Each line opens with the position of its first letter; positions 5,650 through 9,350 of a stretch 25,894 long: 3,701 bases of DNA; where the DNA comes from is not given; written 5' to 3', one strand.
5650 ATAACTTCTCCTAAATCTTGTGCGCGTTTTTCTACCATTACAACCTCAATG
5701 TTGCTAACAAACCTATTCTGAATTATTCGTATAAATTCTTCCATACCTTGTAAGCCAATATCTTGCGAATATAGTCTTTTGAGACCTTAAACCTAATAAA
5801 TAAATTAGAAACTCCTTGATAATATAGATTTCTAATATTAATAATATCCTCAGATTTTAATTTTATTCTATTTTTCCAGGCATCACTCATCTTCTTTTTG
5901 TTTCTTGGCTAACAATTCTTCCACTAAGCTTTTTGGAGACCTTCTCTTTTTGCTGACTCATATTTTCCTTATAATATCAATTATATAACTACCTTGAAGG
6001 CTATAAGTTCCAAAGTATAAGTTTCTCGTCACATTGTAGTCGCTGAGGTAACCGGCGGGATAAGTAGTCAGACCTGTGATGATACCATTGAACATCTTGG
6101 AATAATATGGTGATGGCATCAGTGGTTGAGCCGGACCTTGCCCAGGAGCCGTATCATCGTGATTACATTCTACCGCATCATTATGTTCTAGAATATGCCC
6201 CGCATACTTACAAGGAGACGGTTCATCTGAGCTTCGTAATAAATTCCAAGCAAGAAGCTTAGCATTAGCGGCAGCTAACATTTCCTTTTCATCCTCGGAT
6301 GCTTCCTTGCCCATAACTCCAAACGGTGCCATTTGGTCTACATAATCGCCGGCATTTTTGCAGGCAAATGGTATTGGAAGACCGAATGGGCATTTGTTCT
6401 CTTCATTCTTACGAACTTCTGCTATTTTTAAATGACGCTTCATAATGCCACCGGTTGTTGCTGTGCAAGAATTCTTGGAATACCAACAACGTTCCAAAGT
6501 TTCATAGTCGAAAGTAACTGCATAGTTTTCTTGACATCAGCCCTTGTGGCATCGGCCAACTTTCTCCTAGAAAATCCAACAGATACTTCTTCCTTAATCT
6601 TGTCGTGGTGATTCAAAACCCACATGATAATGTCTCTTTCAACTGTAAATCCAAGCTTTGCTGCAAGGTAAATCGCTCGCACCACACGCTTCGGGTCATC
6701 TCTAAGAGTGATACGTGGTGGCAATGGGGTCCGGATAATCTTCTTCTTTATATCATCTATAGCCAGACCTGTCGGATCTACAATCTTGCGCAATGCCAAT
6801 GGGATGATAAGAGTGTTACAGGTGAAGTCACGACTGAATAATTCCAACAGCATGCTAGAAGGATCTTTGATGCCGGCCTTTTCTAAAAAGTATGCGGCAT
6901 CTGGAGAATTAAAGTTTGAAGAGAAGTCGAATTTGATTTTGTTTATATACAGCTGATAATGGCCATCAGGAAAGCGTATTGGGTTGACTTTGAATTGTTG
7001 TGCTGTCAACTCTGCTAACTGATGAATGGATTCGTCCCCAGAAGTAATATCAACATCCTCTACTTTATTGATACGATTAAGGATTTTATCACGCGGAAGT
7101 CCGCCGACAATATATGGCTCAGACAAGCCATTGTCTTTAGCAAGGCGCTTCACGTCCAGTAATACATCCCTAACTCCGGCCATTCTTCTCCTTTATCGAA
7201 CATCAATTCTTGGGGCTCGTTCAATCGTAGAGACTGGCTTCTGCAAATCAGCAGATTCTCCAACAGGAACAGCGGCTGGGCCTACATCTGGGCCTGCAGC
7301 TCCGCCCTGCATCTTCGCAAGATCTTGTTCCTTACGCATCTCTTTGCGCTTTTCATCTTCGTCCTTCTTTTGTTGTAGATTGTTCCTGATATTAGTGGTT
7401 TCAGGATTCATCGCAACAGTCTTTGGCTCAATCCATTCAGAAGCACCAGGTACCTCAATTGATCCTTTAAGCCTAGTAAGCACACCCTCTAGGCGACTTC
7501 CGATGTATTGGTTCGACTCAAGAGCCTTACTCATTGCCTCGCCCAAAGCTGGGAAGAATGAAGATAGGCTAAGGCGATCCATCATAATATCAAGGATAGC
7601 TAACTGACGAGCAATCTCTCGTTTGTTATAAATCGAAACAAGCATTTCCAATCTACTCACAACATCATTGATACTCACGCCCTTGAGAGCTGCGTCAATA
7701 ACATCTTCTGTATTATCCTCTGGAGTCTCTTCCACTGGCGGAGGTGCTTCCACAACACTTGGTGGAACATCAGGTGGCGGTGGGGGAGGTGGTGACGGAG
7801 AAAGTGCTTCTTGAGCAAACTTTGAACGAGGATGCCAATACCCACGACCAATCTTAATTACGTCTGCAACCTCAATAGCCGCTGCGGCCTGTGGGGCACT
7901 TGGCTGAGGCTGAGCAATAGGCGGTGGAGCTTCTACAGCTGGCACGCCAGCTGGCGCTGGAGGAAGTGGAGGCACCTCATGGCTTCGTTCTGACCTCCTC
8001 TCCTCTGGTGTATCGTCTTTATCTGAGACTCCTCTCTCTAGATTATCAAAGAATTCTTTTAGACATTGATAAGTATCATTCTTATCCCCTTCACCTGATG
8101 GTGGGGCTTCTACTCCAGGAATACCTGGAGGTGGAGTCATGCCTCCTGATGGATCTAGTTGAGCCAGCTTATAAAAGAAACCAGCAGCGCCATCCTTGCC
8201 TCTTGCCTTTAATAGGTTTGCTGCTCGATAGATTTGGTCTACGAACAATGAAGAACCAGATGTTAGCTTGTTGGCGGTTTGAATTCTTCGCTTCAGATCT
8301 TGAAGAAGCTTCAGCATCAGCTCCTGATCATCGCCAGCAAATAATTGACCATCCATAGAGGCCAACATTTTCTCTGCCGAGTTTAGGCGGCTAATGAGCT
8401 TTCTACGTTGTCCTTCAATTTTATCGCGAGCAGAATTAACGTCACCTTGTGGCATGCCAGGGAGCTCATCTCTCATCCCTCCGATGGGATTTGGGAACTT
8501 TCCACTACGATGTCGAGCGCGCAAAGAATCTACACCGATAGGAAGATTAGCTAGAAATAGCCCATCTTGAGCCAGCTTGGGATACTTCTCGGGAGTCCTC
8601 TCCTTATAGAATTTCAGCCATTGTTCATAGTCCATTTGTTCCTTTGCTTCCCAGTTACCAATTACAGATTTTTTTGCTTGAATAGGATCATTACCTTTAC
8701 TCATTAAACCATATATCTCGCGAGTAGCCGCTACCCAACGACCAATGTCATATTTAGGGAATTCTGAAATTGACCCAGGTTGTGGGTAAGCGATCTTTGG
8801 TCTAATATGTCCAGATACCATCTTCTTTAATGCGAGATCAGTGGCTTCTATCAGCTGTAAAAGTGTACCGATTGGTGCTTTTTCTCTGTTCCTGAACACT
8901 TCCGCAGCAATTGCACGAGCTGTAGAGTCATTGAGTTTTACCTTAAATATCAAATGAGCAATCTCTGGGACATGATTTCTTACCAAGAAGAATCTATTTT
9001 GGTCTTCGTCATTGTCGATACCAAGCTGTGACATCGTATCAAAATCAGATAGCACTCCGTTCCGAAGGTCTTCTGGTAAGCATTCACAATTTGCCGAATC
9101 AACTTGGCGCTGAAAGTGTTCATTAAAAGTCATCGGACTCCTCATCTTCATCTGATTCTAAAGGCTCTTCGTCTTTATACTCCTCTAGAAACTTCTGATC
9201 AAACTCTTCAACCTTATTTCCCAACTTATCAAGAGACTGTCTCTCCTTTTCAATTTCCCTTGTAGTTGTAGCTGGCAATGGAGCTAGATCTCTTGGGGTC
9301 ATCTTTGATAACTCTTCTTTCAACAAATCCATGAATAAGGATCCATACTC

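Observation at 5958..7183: Truncated or split class-II CCA-adding / poly(A) polymerase-family nucleotidyltransferase embedded among putative late genes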

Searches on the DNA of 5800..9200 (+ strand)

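Call 7: search_dna_similar(query=window:5800-9200:+, collection=phages, mode=near)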
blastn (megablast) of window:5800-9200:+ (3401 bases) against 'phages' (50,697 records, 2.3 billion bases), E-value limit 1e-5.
No match.
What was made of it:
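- Tried and rejected: A megablast search of GenBank phages found none (call 7).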

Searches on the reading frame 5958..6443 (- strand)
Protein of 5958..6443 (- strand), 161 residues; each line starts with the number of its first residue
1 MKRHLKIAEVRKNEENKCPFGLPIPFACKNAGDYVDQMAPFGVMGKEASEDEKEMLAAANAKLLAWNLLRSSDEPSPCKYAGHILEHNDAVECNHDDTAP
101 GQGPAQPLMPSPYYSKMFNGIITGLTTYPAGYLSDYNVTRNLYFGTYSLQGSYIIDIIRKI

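Call 3: search_protein_families(library=pfam, proteins=[window:5958-6443:-], max_evalue=1)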
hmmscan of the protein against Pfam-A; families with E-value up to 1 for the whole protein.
window:5958-6443:- (161 aa): 0 families

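Call 5: search_protein_families(library=phrogs, proteins=[window:5958-6443:-], max_evalue=0.01)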
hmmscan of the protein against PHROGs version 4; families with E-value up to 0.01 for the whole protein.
window:5958-6443:- (161 aa): 0 families

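Call 6: search_protein_families(library=ncbifam, proteins=[window:5958-6443:-], max_evalue=1)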
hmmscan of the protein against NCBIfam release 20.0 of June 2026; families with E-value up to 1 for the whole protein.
window:5958-6443:- (161 aa): 0 families

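Call 10: find_homologous_proteins(query=window:5958-6443:-)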
Query window:5958-6443:- (161 aa): 52 proteins with E <= 0.001 among 76 candidates.
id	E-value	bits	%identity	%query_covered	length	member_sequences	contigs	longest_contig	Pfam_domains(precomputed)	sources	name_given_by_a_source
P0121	1.0e-106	372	100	100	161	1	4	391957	-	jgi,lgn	jgi:hypothetical protein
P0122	4.1e-100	351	93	100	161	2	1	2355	-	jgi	jgi:hypothetical protein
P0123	1.6e-97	342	92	99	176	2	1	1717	-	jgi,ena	-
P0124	1.3e-88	313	83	100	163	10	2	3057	-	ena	-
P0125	6.1e-87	308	84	94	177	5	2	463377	-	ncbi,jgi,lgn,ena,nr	ncbi:hypothetical protein M0R72_02095 [Candidatus Pacearchaeota archaeon]|jgi:hypothetical protein|n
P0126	1.1e-85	304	83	94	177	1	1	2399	-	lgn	-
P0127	2.0e-85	303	80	100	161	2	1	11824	-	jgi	jgi:hypothetical protein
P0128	3.6e-82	292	81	100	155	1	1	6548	-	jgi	jgi:hypothetical protein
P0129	3.7e-82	292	82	94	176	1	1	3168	-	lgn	-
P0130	6.8e-82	291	75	100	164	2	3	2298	-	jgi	jgi:hypothetical protein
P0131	1.5e-81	290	78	100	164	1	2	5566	-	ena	-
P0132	1.0e-80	288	78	96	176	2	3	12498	-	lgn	-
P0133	1.5e-80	287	75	100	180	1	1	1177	-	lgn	-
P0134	2.3e-80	286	76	99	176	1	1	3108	-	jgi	jgi:hypothetical protein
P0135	3.0e-80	286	76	99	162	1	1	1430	-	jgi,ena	jgi:hypothetical protein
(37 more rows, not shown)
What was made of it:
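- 5958..6443 (-): 161-aa ORF B, a conserved orphan domain with four invariant cysteines (C18, C28, C78, C93), mildly acidic (pI 5.8). It is the candidate accessory subunit of the nucleotidyltransferase. 52 close homologues (call 10).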

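Call 34: predict_structure(alignment_id=A2)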
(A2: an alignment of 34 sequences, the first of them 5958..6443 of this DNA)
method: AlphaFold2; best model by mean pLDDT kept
length: 161 residues; sequences in the alignment: 34
mean_pLDDT: 48.4   pTM: 0.41
mean pLDDT of the five models: 48.4, 45.3, 43.5, 43.3, 41.2
residues with pLDDT >= 90: 0; 70-90: 36; 50-70: 31; < 50: 94
segments of 3 or more residues with pLDDT < 50: 1-13, 24-29, 80-153
pLDDT, mean of each block of 10 residues (from residue 1): 31 53 52 75 81 79 72 58 41 32 30 31 27 28 32 53 53
secondary structure, 60 per line:
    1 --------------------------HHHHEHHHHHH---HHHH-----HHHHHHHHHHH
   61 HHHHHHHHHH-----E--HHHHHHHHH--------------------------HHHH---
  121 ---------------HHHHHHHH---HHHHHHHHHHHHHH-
elements in order: H27-30 H32-37 H41-44 H50-70 H79-87 H114-117 H136-143 H147-160
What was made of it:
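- Its AlphaFold model is unreliable (pLDDT 48, call 34). The B model gives no functional clue (call 34).
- Tried and rejected: The AlphaFold2 model was too poor (pLDDT 48) for a fold search (call 34).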

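Call 64: search_protein_representatives(alignment_id=A2)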
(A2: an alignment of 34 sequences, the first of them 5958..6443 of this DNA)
Query: 34 sequences, 173 profile positions. Proteins with E-value up to 0.001 (for the whole library): 248; up to 1e-10: 173; up to 1e-30: 38. The best 150 are listed.
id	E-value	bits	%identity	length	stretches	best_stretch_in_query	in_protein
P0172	5.9e-74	263.6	-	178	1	1-171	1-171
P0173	1.5e-58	213.5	-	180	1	2-165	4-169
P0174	3.1e-58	212.5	-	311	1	1-165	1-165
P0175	1.5e-55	203.8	-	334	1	2-168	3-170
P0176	5.2e-54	198.7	-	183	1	5-166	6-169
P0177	6.9e-54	198.3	-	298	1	2-164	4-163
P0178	7.4e-51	188.4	-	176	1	2-167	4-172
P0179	1.7e-50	187.3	-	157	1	6-157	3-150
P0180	3.4e-49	183.0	-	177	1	10-169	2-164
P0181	1.5e-48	180.9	-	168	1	10-167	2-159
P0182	1.2e-47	178.0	-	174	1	2-168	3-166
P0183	1.6e-46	174.4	-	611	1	2-153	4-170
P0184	4.3e-46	172.9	-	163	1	6-165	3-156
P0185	7.0e-45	169.0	-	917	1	2-162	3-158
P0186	5.8e-44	166.0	-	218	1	2-156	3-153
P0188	3.2e-43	163.6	-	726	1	2-166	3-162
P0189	3.3e-43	163.5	-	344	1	2-165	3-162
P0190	4.1e-43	163.2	-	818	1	2-162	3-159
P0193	3.4e-42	160.2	-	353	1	2-154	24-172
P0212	4.3e-30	120.8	-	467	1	3-152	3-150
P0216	8.2e-29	116.7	-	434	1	6-162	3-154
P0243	1.2e-24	103.1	-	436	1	6-156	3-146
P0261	7.8e-21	90.7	-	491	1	5-163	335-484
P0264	1.4e-20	89.8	-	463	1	6-157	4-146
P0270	1.3e-19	86.7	-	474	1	3-152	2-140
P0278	2.1e-18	82.8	-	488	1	5-151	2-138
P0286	2.8e-17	79.1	-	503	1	6-165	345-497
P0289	3.7e-17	78.7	-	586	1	6-167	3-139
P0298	2.2e-15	72.9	-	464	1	9-158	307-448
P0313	2.0e-13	66.6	-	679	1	2-152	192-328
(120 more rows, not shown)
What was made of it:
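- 5958..6443 (-): 248 cluster representatives found with a profile (call 64).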

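Call 65: search_protein_families(library=pfam, proteins=[P0261, P0286, P0298, P0313, P0183, P0185, P0188, P0190, P0212, P0289], max_evalue=0.01)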
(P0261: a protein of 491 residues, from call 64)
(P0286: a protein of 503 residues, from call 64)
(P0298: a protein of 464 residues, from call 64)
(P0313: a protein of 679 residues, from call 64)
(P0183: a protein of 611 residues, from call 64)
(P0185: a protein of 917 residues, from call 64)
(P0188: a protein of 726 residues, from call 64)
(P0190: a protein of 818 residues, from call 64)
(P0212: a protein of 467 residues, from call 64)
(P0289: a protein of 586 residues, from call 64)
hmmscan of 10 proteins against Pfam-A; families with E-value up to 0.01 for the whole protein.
P0261 (491 aa): 3 families
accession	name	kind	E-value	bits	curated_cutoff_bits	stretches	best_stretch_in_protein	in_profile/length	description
PF01743.26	PolyA_pol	-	2.8e-12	47.5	23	1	23-148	2-125/126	Poly A polymerase head domain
PF12627.12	PolyA_pol_RNAbd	-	0.0016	18.6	22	1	176-232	1-60/64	Probable RNA and SrmB- binding site of polymerase A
PF18117.6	EDS1_EP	-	0.0038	17.3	23.1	1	285-328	72-114/211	Enhanced disease susceptibility 1 protein EP domain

P0286 (503 aa): 1 family
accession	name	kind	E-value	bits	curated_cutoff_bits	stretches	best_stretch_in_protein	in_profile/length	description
PF01743.26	PolyA_pol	-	3.4e-08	34.3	23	1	24-154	3-126/126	Poly A polymerase head domain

P0298 (464 aa): 1 family
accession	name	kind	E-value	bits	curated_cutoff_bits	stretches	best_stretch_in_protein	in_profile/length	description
PF01743.26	PolyA_pol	-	7.3e-12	46.2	23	1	23-148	2-125/126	Poly A polymerase head domain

P0313 (679 aa): 1 family
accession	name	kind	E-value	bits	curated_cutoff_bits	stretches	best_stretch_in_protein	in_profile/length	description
PF10779.14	XhlA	-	0.009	16.6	34.7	0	532-565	14-46/67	Haemolysin XhlA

P0183 (611 aa): 0 families

P0185 (917 aa): 0 families

P0188 (726 aa): 0 families

P0190 (818 aa): 0 families

P0212 (467 aa): 0 families

P0289 (586 aa): 0 families

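Call 66: search_protein_families(library=pfam, proteins=[P0174, P0175, P0177, P0189, P0193, P0216, P0243, P0264, P0270, P0278], max_evalue=0.01)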
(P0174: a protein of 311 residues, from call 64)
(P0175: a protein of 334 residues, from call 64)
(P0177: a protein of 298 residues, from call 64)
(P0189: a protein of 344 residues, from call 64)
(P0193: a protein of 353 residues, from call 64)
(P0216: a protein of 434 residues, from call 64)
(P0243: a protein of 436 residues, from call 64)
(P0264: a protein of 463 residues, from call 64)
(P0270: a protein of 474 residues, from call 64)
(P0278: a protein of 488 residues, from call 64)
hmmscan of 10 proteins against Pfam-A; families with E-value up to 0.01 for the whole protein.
P0174 (311 aa): 0 families

P0175 (334 aa): 0 families

P0177 (298 aa): 2 families
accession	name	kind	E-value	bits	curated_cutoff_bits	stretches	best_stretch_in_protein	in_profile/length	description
PF00293.34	NUDIX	-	1.3e-17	64.5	21.1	1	170-290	5-131/134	NUDIX domain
PF14815.12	NUDIX_4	-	0.00079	19.6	35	1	173-227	3-54/113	NUDIX domain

P0189 (344 aa): 0 families

P0193 (353 aa): 0 families

P0216 (434 aa): 0 families

P0243 (436 aa): 0 families

P0264 (463 aa): 0 families

P0270 (474 aa): 0 families

P0278 (488 aa): 0 families

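Call 68: find_encoding_contigs(protein=P0261, flank=10000, max_places=3)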
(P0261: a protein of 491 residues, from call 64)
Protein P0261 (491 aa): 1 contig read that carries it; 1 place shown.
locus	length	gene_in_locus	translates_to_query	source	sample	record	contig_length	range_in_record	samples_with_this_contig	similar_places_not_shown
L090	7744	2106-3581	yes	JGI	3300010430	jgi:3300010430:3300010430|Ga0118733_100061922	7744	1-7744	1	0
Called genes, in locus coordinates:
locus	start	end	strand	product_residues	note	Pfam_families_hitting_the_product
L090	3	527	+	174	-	?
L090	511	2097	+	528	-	-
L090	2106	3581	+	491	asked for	PF01743:PolyA_pol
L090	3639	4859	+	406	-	-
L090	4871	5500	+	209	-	-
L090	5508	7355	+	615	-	PF05876:GpA_ATPase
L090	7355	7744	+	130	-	?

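Call 69: find_encoding_contigs(protein=P0286, flank=10000, max_places=3)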
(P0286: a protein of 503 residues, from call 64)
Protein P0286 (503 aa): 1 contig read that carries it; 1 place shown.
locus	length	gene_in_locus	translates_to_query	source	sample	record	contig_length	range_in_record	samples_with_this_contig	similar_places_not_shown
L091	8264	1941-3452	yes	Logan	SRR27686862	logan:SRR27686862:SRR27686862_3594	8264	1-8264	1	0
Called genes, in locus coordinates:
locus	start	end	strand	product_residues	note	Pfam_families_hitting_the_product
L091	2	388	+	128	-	?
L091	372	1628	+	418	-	-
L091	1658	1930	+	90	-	-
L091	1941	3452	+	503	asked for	PF01743:PolyA_pol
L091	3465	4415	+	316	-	-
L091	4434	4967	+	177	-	-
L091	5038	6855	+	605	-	PF05876:GpA_ATPase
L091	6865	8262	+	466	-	?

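Call 74: search_dna_similar(query=window:5958-6443:-, collection=phages, mode=protein, max_evalue=0.01, max_rows=15)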
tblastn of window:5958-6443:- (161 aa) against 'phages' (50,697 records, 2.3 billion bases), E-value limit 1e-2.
No match.

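Call 79: find_related_loci(query=A2, collection=viral_contigs, flank=6000)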
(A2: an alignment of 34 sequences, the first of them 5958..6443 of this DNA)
Query A2 (161 aa) in viral_contigs; peptide patterns used: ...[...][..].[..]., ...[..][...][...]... (x = any residue, [..] = any of these).
24 stretches matched a pattern; 20 encode a relative of the query (tblastn E <= 1e-3); 20 distinct loci.
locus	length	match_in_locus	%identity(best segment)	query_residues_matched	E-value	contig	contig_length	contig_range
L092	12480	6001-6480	86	1-161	7e-96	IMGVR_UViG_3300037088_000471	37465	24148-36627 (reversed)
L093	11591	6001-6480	81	1-161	4e-92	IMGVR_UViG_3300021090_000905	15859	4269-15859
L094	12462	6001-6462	77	1-154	1e-82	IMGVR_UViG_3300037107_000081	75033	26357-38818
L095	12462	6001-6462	77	1-154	1e-82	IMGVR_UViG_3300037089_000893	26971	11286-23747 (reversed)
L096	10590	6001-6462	65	1-154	2e-70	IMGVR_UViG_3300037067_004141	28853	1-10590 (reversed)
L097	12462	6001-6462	65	1-154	9e-71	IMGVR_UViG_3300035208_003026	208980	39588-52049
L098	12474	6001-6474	61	2-159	4e-68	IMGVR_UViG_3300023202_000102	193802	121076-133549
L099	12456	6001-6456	64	1-152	2e-66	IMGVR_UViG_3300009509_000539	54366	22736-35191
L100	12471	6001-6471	60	1-159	5e-66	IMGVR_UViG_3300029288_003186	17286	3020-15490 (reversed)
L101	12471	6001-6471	59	6-161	1e-62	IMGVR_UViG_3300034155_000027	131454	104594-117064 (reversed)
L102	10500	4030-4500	59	6-161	1e-62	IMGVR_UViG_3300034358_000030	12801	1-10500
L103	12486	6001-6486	50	2-161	8e-57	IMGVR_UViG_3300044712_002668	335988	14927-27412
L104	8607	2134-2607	57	6-161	2e-54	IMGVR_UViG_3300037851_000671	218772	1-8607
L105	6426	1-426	57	18-159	1e-53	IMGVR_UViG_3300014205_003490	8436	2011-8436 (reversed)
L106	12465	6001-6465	51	6-161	4e-52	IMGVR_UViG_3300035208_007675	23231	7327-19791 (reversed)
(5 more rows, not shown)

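Call 85: search_solved_structures(query=A2, max_evalue=10)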
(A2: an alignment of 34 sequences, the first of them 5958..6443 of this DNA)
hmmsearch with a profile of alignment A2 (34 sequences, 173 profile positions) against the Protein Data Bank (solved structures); distinct sequences matched with E-value up to 10: 1.
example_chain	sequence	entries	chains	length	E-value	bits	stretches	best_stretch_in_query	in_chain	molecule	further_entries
5wjq_D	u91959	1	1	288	7.2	9.4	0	19-85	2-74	Zinc finger protein 568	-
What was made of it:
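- Tried and rejected: Identity of ORF B. Pfam, PHROGs, NCBIfam, a PDB profile search and tblastn against GenBank phages all found nothing (calls 3, 5, 6, 74, 85).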
